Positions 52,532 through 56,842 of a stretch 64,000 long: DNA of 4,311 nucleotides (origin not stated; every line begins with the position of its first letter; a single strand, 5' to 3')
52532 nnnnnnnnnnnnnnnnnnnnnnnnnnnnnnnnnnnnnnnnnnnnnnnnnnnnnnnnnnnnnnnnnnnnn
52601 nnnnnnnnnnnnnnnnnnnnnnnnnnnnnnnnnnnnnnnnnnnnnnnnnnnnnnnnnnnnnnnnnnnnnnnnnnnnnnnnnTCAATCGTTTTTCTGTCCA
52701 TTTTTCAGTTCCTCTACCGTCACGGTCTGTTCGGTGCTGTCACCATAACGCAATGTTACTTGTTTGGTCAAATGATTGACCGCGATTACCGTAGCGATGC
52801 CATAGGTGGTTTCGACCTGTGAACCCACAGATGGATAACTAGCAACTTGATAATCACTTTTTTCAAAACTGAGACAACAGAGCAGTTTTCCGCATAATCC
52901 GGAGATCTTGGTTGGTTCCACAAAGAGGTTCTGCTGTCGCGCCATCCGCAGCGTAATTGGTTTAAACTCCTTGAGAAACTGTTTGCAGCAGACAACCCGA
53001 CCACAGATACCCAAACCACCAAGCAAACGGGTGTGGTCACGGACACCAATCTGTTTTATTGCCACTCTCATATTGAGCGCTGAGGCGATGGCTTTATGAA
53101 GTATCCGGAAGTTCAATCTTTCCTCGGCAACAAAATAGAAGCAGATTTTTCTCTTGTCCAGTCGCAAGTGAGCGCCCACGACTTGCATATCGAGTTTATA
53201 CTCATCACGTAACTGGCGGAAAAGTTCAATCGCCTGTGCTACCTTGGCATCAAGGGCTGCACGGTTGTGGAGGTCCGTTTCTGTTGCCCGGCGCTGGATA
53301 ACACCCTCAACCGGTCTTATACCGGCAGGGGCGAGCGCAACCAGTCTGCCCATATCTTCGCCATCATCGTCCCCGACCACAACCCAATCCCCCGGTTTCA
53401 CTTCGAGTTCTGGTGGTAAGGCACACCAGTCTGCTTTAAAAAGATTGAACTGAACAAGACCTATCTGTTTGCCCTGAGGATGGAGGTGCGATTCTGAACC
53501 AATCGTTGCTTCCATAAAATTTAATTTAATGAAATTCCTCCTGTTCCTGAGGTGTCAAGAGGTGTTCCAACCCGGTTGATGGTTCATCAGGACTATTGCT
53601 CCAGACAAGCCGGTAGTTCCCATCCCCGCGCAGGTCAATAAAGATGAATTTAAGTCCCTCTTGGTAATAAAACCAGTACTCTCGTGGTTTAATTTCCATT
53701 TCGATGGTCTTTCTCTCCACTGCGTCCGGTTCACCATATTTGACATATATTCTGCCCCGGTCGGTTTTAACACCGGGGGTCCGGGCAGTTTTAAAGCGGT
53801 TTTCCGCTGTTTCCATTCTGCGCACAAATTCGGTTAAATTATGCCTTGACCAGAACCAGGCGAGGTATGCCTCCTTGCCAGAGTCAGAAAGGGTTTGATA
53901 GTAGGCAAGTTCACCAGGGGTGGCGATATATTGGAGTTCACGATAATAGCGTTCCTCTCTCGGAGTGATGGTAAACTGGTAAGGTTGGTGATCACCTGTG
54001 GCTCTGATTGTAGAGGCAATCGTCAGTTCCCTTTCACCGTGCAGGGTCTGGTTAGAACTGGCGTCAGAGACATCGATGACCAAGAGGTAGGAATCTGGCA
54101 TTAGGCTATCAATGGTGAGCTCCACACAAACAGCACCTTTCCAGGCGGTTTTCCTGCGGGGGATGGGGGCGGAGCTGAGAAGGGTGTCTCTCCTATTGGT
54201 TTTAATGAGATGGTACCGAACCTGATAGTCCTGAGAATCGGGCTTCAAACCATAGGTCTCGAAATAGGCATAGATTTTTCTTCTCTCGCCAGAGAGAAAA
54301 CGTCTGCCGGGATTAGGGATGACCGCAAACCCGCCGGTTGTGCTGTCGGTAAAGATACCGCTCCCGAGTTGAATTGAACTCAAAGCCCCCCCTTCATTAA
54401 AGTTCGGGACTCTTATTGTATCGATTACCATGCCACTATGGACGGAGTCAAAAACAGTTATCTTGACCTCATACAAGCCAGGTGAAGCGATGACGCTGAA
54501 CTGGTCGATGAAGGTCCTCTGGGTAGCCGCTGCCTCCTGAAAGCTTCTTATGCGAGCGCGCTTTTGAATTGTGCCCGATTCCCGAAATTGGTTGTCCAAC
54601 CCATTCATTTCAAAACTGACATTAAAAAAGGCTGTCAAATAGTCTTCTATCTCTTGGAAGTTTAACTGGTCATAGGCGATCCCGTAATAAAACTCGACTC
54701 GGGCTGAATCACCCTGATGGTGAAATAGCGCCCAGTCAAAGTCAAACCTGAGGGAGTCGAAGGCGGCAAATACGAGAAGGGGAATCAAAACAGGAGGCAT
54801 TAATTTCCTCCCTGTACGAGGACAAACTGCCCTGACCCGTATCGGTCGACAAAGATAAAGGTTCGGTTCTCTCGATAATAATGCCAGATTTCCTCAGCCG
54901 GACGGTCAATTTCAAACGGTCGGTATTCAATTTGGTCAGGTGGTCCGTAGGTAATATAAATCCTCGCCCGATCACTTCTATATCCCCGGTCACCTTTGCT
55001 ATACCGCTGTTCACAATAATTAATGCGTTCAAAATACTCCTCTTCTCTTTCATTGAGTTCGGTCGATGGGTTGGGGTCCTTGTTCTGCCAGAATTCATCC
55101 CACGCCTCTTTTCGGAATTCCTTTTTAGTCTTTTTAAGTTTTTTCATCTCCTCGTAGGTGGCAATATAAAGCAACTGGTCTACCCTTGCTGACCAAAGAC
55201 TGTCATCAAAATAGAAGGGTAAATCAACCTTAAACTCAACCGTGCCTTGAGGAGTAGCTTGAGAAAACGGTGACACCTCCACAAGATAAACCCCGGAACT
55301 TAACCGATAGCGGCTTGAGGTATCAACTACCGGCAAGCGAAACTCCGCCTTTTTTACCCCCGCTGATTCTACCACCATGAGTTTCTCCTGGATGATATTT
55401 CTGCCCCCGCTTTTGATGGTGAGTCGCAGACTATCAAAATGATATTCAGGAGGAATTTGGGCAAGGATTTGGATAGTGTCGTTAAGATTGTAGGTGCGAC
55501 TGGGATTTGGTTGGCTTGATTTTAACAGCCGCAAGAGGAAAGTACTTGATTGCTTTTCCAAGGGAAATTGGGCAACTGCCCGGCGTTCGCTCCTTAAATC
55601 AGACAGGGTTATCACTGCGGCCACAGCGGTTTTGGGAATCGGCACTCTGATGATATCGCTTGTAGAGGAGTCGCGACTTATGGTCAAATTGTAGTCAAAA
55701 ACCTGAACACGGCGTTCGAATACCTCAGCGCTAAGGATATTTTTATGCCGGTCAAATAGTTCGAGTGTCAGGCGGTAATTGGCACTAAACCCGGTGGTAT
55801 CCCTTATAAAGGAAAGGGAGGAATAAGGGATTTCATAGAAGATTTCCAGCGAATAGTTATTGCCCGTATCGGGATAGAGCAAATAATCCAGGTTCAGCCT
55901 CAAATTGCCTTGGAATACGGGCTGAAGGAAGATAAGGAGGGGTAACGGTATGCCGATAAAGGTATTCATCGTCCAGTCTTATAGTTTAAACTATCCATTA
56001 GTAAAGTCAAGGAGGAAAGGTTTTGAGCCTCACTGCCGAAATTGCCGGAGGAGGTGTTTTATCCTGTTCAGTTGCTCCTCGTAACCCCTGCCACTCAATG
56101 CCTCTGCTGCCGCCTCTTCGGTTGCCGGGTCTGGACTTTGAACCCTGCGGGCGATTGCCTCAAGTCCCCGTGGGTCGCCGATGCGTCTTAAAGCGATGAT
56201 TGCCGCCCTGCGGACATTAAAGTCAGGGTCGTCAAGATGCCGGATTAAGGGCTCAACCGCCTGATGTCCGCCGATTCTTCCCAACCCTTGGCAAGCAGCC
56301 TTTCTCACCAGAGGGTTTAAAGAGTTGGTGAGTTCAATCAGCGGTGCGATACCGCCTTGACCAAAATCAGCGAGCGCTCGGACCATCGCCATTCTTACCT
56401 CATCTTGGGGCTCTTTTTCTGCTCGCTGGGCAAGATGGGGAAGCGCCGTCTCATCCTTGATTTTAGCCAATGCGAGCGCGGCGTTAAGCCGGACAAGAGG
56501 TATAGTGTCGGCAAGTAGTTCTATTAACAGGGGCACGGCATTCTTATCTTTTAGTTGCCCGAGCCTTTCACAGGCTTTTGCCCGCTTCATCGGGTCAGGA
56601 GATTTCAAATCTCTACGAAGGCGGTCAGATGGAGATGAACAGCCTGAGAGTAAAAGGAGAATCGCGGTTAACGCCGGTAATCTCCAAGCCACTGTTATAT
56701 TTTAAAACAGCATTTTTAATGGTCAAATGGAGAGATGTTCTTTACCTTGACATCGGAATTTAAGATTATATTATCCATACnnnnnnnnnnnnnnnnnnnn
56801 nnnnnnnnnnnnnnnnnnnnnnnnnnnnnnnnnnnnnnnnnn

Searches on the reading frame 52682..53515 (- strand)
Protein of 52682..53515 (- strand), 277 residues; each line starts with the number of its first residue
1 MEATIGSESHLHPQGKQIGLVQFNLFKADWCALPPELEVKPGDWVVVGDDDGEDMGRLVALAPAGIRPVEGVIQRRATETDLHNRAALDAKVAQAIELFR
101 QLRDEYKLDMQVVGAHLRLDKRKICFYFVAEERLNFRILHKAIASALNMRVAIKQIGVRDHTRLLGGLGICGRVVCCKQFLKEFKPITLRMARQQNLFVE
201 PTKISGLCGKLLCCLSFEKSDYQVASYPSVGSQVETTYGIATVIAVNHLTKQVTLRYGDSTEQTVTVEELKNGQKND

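Call 3: search_protein_families(library=pfam, proteins=[window:52682-53515:-])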
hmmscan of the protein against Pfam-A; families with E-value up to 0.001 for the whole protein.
window:52682-53515:- (277 aa): 1 family
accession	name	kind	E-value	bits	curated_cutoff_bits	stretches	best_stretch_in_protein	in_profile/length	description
PF04468.17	PSP1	-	3.5e-18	66.1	27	1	73-156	3-86/86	PSP1 C-terminal conserved region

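Call 4: search_protein_families(library=ncbifam, proteins=[window:52682-53515:-])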
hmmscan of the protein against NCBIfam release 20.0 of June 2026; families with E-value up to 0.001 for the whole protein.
window:52682-53515:- (277 aa): 1 family
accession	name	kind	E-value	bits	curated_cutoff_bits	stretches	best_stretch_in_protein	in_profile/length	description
NF041131.1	RicT_YaaT_fam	subfamily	2.6e-60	203.6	70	1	43-248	1-212/213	regulatory iron-sulfur-containing complex subunit RicT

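Call 61: find_homologous_proteins(query=window:52682-53515:-, max_evalue=1e-10)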
Query window:52682-53515:- (277 aa): 7307 proteins with E <= 1e-10 among 8000 candidates; the best 120 are listed.
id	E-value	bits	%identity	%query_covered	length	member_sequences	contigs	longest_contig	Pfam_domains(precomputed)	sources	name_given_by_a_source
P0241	1.3e-182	623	100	100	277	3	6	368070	PF28472.1,PF04468.18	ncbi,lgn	ncbi:MAG: regulatory iron-sulfur-containing complex subunit RicT [candidate division WOR-3 bacterium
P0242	2.1e-139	481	78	99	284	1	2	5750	PF28472.1,PF04468.18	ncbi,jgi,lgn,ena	-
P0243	8.0e-135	466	78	95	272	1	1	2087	PF28472.1,PF04468.18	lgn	-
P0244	1.1e-132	459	77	94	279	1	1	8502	PF28472.1,PF04468.18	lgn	-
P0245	3.2e-119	415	70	92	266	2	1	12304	PF28472.1,PF04468.18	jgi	jgi:cell fate regulator YaaT (PSP1 superfamily)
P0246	5.8e-108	378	65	94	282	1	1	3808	PF28472.1,PF04468.18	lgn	-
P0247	9.4e-108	378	62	92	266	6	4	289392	PF28472.1,PF04468.18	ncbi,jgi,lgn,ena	-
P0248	2.9e-107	376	61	92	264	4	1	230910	PF28472.1,PF04468.18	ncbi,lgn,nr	ncbi:stage 0 sporulation protein [candidate division WOR-3 bacterium]|nr:stage 0 sporulation protein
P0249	6.6e-107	375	61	98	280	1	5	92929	PF28472.1,PF04468.18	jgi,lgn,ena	-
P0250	3.9e-106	372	64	92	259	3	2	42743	PF28472.1,PF04468.18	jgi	jgi:cell fate regulator YaaT (PSP1 superfamily)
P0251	1.4e-105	371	63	95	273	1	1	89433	PF28472.1,PF04468.18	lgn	-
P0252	2.0e-105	370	62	93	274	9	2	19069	PF28472.1,PF04468.18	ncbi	ncbi:MAG: regulatory iron-sulfur-containing complex subunit RicT [candidate division WOR-3 bacterium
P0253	2.3e-105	370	61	93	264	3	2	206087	PF28472.1,PF04468.18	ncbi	-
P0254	5.7e-105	369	60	94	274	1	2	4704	PF28472.1,PF04468.18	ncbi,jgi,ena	-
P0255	1.1e-103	364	64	92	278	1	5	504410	PF28472.1,PF04468.18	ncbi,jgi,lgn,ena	-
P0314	1.3e-81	292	52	90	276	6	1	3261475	PF28472.1,PF04468.18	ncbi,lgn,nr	ncbi:MAG: stage 0 sporulation protein [candidate division WOR-3 bacterium]|nr:MAG: stage 0 sporulati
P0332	1.4e-79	285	53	88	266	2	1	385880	PF28472.1,PF04468.18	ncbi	-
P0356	6.0e-65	237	46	91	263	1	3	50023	PF28472.1,PF04468.18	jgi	jgi:cell fate regulator YaaT (PSP1 superfamily)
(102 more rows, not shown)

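Call 62: find_encoding_contigs(protein=P0314, flank=7000, max_places=1)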
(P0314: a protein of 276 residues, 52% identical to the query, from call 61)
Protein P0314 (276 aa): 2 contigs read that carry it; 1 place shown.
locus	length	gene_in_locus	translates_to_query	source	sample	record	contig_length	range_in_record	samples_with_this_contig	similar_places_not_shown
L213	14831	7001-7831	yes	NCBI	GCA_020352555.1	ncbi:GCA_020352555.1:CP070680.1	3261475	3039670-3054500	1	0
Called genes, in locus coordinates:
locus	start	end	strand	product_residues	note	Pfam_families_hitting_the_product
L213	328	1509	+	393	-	PF13439:Glyco_transf_4, PF13579:Glyco_trans_4_4, PF20706:GT4-conflict, PF00534:Glycos_transf_1, PF13692:Glyco_trans_1_4, PF13524:Glyco_trans_1_2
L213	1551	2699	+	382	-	PF13506:Glyco_transf_21 (faint), PF13641:Glyco_tranf_2_3, PF00535:Glycos_transf_2, PF10111:Glyco_tranf_2_2 (faint), PF13632:Glyco_trans_2_3 (weak)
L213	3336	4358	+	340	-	PF14052:Caps_assemb_Wzi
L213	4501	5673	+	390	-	PF20094:GWxTD_dom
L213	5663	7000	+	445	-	PF20094:GWxTD_dom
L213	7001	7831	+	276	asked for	PF04468:PSP1, PF28472:PSP1_3rd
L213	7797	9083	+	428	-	PF01964:ThiC_Rad_SAM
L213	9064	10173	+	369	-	PF00266:Aminotran_5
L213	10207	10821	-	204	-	PF01066:CDP-OH_P_transf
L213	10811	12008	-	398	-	PF02463:SMC_N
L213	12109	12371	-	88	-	PF02629:CoA_binding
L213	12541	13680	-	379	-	PF02786:CPSase_L_D2 (weak), PF08442:ATP-grasp_2, PF13549:ATP-grasp_5, PF24948:Citrate_synth_N, PF00549:Ligase_CoA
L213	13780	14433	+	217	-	PF21347:DUF3108_like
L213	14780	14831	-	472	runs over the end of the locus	-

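Call 63: find_encoding_contigs(protein=P0356, flank=7000, max_places=1)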
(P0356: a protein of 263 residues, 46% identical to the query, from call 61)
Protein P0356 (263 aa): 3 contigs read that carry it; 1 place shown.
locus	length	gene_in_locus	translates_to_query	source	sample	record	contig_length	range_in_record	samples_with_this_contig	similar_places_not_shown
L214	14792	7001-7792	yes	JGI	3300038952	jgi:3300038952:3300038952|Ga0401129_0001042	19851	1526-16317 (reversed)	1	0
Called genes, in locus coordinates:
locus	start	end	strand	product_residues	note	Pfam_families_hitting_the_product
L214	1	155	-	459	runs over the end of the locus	-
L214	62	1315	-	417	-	PF02163:Peptidase_M50, PF14685:PDZ_Tricorn (faint), PF17820:PDZ_6 (weak), PF13180:PDZ_2, PF00595:PDZ, PF17820:PDZ_6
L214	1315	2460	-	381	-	PF02670:DXP_reductoisom, PF08436:DXP_redisom_C, PF13288:DXPR_C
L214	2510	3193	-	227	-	PF01128:IspD, PF12804:NTP_transf_3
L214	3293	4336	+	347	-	PF01137:RTC, PF05189:RTC_insert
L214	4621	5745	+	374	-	PF20094:GWxTD_dom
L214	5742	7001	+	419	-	PF20094:GWxTD_dom (weak)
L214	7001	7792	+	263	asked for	PF04468:PSP1, PF28472:PSP1_3rd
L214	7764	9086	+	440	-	PF01964:ThiC_Rad_SAM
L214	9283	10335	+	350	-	PF00266:Aminotran_5, PF01053:Cys_Met_Meta_PP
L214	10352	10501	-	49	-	-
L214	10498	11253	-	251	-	PF02146:SIR2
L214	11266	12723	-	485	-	PF01743:PolyA_pol, PF12627:PolyA_pol_RNAbd, PF01966:HD (weak)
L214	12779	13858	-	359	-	PF02646:RmuC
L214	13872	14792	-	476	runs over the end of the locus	PF00919:UPF0004, PF04055:Radical_SAM, PF18693:TRAM_2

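Call 64: find_encoding_contigs(protein=P0332, flank=7000, max_places=1)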
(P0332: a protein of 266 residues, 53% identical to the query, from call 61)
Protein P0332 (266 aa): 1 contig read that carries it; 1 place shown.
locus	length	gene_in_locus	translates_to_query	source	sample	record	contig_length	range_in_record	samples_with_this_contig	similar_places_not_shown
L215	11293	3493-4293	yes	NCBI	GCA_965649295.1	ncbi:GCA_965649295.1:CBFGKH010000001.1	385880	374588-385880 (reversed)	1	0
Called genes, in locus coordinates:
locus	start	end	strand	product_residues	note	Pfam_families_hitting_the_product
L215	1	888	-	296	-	?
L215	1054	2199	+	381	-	PF20094:GWxTD_dom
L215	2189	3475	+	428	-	PF20094:GWxTD_dom (weak)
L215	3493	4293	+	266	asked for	PF04468:PSP1, PF28472:PSP1_3rd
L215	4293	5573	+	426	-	PF01964:ThiC_Rad_SAM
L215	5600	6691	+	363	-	PF00266:Aminotran_5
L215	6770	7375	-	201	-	PF01066:CDP-OH_P_transf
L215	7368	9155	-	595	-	PF02463:SMC_N, PF13175:AAA_15 (faint), PF13476:AAA_23, PF13304:AAA_21 (faint)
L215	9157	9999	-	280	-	PF01513:NAD_kinase, PF20143:NAD_kinase_C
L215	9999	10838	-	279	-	PF17827:PrmC_N, PF06325:PrmA, PF01170:UPF0020 (weak), PF05175:MTS, PF13649:Methyltransf_25, PF13847:Methyltransf_31, PF08242:Methyltransf_12 (weak)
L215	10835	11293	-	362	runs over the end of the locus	PF03462:PCRF, PF00472:RF-1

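Call 75: search_solved_structures(query=window:52682-53515:-, max_evalue=1)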
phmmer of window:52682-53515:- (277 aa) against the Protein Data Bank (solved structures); distinct sequences matched with E-value up to 1: 2.
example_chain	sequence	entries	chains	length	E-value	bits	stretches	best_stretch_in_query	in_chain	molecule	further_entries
7ysg_R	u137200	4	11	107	0.043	16.5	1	146-209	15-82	Fas apoptotic inhibitory molecule 3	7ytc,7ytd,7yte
8bpe_M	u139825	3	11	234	0.21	14.2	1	147-208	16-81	Fas apoptotic inhibitory molecule 3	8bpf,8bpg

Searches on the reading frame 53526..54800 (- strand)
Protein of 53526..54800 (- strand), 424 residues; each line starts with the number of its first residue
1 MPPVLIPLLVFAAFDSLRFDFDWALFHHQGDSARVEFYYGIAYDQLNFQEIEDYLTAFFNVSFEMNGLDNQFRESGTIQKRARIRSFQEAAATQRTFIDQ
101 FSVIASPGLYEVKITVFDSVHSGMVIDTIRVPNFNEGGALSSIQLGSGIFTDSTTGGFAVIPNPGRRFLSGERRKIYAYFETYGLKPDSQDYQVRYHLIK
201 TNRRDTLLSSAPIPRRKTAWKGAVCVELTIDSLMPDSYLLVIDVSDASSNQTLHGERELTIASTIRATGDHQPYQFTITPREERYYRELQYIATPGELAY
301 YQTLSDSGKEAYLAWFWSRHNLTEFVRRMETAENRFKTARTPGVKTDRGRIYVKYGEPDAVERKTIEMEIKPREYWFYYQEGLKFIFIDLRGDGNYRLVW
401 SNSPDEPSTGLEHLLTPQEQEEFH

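Call 3: search_protein_families(library=pfam, proteins=[window:53526-54800:-])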
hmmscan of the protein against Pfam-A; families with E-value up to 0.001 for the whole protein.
window:53526-54800:- (424 aa): 1 family
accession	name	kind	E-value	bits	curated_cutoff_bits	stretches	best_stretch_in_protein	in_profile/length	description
PF20094.4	GWxTD_dom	-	7.6e-08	32.7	26.9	1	318-387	73-139/172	GWxTD domain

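Call 4: search_protein_families(library=ncbifam, proteins=[window:53526-54800:-])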
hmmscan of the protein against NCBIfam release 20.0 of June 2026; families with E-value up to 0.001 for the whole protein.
window:53526-54800:- (424 aa): 1 family
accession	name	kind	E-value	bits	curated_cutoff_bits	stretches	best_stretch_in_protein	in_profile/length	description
TIGR04514.1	GWxTD_dom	domain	1.2e-18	67.5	28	1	286-379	3-105/105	GWxTD domain-containing protein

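Call 74: search_solved_structures(query=window:53526-54800:-, max_evalue=1)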
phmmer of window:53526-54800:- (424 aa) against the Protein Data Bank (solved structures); distinct sequences matched with E-value up to 1: 2.
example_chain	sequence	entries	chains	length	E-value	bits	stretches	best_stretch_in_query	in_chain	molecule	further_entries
9jj8_e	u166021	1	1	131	0.3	13.2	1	339-379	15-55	Photosystem I reaction center subunit IV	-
9uen_e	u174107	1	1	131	0.32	13.1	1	339-378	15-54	Photosystem I reaction center subunit IV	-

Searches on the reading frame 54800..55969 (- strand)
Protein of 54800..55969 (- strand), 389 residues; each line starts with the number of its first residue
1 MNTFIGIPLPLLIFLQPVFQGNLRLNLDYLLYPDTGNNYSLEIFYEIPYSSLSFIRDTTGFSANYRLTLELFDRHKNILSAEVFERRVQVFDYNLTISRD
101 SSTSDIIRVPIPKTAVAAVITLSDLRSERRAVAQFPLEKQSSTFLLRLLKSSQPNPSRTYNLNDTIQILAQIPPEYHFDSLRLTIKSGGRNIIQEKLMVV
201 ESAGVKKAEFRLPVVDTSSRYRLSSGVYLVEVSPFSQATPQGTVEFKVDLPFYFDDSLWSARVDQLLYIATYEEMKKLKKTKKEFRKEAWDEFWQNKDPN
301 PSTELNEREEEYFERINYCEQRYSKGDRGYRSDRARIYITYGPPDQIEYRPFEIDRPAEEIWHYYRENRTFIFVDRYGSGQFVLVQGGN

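Call 3: search_protein_families(library=pfam, proteins=[window:54800-55969:-])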
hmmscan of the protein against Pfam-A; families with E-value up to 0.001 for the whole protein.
window:54800-55969:- (389 aa): 1 family
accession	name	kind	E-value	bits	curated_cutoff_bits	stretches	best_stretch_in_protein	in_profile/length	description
PF20094.4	GWxTD_dom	-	9.6e-16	58.4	26.9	1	244-368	15-130/172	GWxTD domain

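Call 4: search_protein_families(library=ncbifam, proteins=[window:54800-55969:-])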
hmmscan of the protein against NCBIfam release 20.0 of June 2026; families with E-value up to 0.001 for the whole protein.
window:54800-55969:- (389 aa): 1 family
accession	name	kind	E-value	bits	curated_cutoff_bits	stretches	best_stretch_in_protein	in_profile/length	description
TIGR04514.1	GWxTD_dom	domain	2.4e-28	98.7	28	1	264-365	4-105/105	GWxTD domain-containing protein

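Call 73: search_solved_structures(query=window:54800-55969:-, max_evalue=1)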
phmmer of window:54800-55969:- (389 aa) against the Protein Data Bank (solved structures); distinct sequences matched with E-value up to 1: 0.

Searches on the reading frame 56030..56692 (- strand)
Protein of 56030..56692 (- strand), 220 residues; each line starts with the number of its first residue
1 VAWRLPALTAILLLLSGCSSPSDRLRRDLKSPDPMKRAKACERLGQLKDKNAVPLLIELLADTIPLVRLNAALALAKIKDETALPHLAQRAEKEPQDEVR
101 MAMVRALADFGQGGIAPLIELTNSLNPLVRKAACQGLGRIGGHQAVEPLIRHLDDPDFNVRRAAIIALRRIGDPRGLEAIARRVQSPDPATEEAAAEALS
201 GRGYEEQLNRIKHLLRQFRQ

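Call 3: search_protein_families(library=pfam, proteins=[window:56030-56692:-])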
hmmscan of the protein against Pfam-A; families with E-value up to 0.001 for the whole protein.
window:56030-56692:- (220 aa): 7 families
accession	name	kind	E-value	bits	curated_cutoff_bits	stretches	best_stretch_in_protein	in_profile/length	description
PF13646.12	HEAT_2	-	3.6e-65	216.7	27.7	4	115-200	1-88/88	HEAT repeats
PF02985.28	HEAT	-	4e-24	82.8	23.5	1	53-78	2-27/31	HEAT repeat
PF03130.22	HEAT_PBS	-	4e-21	73.5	20.9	0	160-182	1-23/27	PBS lyase HEAT-like repeat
PF00514.29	Arm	-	1.8e-11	44.1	20.6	0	112-140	11-39/41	Armadillo/beta-catenin-like repeat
PF13513.12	HEAT_EZ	-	3.4e-10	40.7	27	0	144-171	28-55/55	HEAT-like repeat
PF01602.26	Adaptin_N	-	1.6e-05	24.1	37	0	25-89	84-154/524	Adaptin N terminal region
PF12717.13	Cnd1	-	4.9e-05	23.9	26.4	0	145-170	22-47/162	non-SMC mitotic condensation complex subunit 1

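Call 4: search_protein_families(library=ncbifam, proteins=[window:56030-56692:-])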
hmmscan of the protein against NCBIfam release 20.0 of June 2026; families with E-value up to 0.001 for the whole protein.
window:56030-56692:- (220 aa): 9 families
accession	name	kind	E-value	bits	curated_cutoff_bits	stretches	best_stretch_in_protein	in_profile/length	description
NF045915.1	PhycobilmeDegNblB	equivalog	2.8e-16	59.7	300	2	59-181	75-198/214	phycobilisome degradation protein NblB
NF058502.1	phyc_lyase_CpcE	equivalog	5.4e-16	58.9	330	2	127-193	57-122/260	C-phycocyanin alpha-cysteine-84 phycocyanobilin lyase subunit CpcE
NF058515.1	phyc_lyase_CpcF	equivalog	1.7e-13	50.6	220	1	104-183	20-99/200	C-phycocyanin alpha-cysteine-84 phycocyanobilin lyase subunit CpcF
NF010374.0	PRK13800.1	equivalog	1.4e-12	46.8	1196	1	20-199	685-863/898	fumarate reductase/succinate dehydrogenase flavoprotein subunit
NF058505.1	phyc_lyase_CpeY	equivalog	3.4e-12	45.7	600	1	35-169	67-203/419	C-phycoerythrin alpha-cysteine-82 phycoerythrobilin lyase CpeY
TIGR02270.1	TIGR02270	subfamily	8.6e-08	31.6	206.8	1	19-200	116-292/410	TIGR02270 family protein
NF045662.1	DVU0298_fam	equivalog_domain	5.3e-07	29.4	75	0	51-89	145-183/213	DVU0298 family protein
NF007244.0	PRK09687.1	equivalog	7.8e-06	25.4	275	0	90-218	133-266/285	putative lyase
NF006501.0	PRK08937.3-1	equivalog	3.2e-05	24.1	310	0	25-78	134-187/191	adenylosuccinate lyase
